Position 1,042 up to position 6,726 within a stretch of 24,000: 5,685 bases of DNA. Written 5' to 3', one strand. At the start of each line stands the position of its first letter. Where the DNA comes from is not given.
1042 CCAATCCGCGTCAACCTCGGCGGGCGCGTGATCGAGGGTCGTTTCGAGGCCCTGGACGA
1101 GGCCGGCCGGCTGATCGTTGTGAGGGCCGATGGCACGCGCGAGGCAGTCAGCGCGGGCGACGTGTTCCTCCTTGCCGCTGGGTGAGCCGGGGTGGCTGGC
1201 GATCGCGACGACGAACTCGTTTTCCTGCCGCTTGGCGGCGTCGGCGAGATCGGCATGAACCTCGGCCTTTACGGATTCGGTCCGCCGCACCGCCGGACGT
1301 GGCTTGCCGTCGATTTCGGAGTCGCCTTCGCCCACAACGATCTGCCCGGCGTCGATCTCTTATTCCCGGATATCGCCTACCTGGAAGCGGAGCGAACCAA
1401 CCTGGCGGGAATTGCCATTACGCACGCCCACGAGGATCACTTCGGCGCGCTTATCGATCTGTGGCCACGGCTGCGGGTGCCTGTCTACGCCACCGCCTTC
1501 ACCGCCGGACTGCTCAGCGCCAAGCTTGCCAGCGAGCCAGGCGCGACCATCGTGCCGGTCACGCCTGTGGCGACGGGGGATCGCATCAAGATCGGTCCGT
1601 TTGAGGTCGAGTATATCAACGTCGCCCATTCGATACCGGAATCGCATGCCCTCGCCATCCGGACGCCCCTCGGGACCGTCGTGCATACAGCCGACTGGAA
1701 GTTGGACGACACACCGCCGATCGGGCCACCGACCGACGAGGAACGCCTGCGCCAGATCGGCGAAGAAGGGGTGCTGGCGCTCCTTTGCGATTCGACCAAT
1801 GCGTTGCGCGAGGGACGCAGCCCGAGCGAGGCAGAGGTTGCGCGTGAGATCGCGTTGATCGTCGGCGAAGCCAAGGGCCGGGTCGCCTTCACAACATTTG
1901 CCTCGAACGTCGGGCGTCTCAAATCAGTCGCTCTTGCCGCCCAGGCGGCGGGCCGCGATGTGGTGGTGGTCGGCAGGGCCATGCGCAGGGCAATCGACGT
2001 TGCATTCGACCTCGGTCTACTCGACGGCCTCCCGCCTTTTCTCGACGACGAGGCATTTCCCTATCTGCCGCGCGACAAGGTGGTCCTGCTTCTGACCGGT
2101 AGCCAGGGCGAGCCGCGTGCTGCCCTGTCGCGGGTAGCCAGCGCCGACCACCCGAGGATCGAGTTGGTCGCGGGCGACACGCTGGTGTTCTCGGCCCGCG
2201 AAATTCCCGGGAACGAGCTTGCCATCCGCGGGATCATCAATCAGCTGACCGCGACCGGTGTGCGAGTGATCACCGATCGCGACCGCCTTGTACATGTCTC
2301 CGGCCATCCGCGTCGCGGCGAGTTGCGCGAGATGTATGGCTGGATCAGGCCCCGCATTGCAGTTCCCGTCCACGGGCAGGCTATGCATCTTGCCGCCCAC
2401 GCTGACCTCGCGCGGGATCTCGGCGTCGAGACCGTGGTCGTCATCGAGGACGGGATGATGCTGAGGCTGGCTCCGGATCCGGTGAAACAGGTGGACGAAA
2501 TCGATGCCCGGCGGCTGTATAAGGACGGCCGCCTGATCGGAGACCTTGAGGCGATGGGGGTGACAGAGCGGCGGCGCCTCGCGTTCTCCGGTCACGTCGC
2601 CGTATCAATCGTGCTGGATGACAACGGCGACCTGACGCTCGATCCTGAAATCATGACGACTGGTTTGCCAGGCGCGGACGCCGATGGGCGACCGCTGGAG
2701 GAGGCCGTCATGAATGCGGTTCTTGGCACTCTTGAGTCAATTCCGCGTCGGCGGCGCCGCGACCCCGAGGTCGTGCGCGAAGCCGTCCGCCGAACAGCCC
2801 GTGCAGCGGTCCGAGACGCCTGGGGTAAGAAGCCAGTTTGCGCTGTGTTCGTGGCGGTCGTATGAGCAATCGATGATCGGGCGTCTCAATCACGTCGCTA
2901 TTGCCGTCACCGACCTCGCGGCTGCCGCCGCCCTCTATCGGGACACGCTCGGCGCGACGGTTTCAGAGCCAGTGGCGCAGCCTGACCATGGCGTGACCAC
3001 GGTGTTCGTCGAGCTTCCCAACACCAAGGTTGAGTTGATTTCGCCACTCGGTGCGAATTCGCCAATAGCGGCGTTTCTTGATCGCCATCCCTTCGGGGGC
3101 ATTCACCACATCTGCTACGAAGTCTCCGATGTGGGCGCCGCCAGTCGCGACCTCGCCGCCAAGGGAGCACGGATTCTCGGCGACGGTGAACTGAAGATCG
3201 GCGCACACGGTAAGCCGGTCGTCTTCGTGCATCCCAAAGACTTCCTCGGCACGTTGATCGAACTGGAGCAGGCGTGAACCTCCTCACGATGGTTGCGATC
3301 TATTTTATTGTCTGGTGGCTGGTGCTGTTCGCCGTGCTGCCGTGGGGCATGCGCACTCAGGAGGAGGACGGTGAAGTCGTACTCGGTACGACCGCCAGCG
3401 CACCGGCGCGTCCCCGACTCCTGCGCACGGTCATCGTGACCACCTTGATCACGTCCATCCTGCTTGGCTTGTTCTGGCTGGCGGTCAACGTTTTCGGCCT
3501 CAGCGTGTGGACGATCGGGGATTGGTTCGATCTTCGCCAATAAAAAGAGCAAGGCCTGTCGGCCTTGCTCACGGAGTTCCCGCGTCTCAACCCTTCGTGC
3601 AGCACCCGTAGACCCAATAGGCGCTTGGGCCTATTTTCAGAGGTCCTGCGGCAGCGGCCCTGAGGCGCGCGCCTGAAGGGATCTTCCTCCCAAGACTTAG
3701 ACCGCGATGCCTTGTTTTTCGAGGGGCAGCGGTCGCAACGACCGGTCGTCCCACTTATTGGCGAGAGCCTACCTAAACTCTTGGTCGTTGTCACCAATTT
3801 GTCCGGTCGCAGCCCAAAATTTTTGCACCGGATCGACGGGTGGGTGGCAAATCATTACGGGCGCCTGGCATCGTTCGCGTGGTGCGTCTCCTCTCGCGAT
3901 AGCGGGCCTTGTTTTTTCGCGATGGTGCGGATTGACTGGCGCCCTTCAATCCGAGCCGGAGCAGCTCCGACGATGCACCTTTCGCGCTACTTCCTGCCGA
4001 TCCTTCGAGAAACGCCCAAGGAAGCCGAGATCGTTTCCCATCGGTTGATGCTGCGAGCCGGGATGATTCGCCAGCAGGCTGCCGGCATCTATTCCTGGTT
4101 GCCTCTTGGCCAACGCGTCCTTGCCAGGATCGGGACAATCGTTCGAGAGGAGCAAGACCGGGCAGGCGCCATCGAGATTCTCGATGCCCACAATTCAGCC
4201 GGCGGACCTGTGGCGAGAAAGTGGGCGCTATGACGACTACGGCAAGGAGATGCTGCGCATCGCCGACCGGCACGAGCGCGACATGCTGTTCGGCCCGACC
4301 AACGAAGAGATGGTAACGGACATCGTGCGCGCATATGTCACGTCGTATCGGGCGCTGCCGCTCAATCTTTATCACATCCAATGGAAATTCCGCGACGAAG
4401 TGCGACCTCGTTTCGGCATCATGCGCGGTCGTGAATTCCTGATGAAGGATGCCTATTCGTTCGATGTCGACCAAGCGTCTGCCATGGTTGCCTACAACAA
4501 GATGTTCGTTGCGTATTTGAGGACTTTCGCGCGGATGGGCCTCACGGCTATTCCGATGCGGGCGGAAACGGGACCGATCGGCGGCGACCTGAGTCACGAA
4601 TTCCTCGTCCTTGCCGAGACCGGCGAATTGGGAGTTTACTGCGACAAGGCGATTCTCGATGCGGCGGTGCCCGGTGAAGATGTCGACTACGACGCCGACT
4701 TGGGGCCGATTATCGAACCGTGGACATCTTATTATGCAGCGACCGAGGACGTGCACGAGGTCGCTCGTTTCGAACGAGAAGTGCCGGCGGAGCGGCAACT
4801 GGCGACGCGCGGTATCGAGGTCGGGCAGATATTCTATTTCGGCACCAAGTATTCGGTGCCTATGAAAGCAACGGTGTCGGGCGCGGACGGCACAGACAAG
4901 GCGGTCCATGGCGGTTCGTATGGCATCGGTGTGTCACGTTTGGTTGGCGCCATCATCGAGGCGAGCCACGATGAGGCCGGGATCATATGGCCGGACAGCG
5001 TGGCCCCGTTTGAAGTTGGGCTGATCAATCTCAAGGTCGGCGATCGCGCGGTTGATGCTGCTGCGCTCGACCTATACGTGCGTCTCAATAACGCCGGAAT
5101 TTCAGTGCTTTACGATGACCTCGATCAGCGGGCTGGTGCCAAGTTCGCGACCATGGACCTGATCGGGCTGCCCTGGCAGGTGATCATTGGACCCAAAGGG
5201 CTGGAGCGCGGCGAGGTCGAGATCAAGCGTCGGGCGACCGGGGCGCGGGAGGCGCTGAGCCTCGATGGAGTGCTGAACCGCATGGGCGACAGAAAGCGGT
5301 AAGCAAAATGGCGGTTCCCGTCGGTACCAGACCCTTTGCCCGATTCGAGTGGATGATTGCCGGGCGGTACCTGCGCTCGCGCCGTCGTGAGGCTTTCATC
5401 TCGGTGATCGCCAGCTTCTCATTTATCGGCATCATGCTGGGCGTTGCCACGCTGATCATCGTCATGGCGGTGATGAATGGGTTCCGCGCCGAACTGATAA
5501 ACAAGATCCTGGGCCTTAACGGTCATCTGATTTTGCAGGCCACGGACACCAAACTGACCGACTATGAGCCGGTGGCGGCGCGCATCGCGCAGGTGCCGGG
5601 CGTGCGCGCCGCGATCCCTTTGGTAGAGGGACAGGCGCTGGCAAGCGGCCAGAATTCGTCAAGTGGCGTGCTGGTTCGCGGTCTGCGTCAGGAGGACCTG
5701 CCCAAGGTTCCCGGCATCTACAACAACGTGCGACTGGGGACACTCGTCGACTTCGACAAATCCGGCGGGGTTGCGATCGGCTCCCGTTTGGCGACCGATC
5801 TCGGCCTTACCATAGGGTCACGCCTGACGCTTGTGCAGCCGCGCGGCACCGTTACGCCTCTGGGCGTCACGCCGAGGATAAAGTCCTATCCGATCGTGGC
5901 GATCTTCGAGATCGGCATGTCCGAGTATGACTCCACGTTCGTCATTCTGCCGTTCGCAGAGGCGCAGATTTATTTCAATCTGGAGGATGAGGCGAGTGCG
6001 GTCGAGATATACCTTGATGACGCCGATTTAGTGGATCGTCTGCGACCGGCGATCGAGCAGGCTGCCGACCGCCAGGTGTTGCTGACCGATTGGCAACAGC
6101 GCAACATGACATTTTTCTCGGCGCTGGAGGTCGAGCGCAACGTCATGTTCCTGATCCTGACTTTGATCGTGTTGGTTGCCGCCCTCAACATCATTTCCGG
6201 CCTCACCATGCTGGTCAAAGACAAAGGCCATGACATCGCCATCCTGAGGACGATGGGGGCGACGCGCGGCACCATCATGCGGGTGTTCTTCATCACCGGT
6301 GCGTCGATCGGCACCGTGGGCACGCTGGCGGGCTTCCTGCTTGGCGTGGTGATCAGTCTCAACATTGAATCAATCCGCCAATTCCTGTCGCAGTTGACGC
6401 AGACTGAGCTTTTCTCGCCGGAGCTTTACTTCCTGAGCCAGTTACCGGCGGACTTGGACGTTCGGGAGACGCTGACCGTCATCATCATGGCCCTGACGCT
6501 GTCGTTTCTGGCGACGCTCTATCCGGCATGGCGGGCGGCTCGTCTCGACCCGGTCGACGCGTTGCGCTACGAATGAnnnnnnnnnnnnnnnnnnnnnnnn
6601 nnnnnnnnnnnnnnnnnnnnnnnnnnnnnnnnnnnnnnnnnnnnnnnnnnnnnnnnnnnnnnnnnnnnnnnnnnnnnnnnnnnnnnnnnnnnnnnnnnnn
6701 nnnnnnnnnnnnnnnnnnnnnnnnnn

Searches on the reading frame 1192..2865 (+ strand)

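Call 8: search_protein_families(library=pfam, proteins=[window:1192-2865:+])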
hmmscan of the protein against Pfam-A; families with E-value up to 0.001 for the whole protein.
window:1192-2865:+ (557 aa): 5 families
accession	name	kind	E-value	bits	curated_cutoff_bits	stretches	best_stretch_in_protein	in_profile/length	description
PF22505.1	RNase_J_b_CASP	-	2.7e-38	131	27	1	228-352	1-126/126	Ribonuclease J, beta-CASP domain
PF17770.6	RNase_J_C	-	1.3e-11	45.8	23.8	1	458-555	3-100/102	Ribonuclease J C-terminal domain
PF07521.17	RMMBL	-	4.6e-10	39.8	21.6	1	357-416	2-62/63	Zn-dependent metallo-hydrolase RNA specificity domain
PF12706.13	Lactamase_B_2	-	3.9e-09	36.8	27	1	68-170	28-144/200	Beta-lactamase superfamily domain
PF00753.33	Lactamase_B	-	1.2e-06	29.1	22.7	1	58-180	28-161/196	Metallo-beta-lactamase superfamily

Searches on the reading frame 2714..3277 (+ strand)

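Call 65: search_protein_families(library=pfam, proteins=[window:2714-3277:+])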
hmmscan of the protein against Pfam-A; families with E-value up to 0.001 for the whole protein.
window:2714-3277:+ (187 aa): 3 families
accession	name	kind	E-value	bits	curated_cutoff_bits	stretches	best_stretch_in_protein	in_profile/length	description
PF13669.12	Glyoxalase_4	-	3.2e-23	82.5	27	1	59-171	1-109/109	Glyoxalase/Bleomycin resistance protein/Dioxygenase superfamily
PF00903.31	Glyoxalase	-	4.1e-14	53.5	20.6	1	57-155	1-96/121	Glyoxalase/Bleomycin resistance protein/Dioxygenase superfamily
PF13468.12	Glyoxalase_3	-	4.6e-07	30.5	25.1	1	58-152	1-100/176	Glyoxalase-like domain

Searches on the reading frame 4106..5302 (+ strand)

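Call 8: search_protein_families(library=pfam, proteins=[window:4106-5302:+])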
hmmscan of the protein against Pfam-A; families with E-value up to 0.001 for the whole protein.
window:4106-5302:+ (398 aa): 2 families
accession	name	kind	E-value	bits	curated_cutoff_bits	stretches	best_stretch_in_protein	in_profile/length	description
PF00587.30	tRNA-synt_2b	-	2e-23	83.8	29.3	1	53-285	4-177/179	tRNA synthetase class II core domain (G, H, P, S and T)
PF03129.25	HGTP_anticodon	-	4e-18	65.8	21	1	304-392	2-90/94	Anticodon binding domain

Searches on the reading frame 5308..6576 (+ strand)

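Call 8: search_protein_families(library=pfam, proteins=[window:5308-6576:+])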
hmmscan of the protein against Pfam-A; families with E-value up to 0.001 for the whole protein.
window:5308-6576:+ (422 aa): 2 families
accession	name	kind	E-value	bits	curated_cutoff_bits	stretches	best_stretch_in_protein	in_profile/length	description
PF12704.14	MacB_PCD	-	4.9e-17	63.3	27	1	39-251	5-206/207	MacB-like periplasmic core domain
PF02687.27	FtsX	-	8.4e-15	55.3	25.5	1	282-415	2-120/120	FtsX-like permease C-terminal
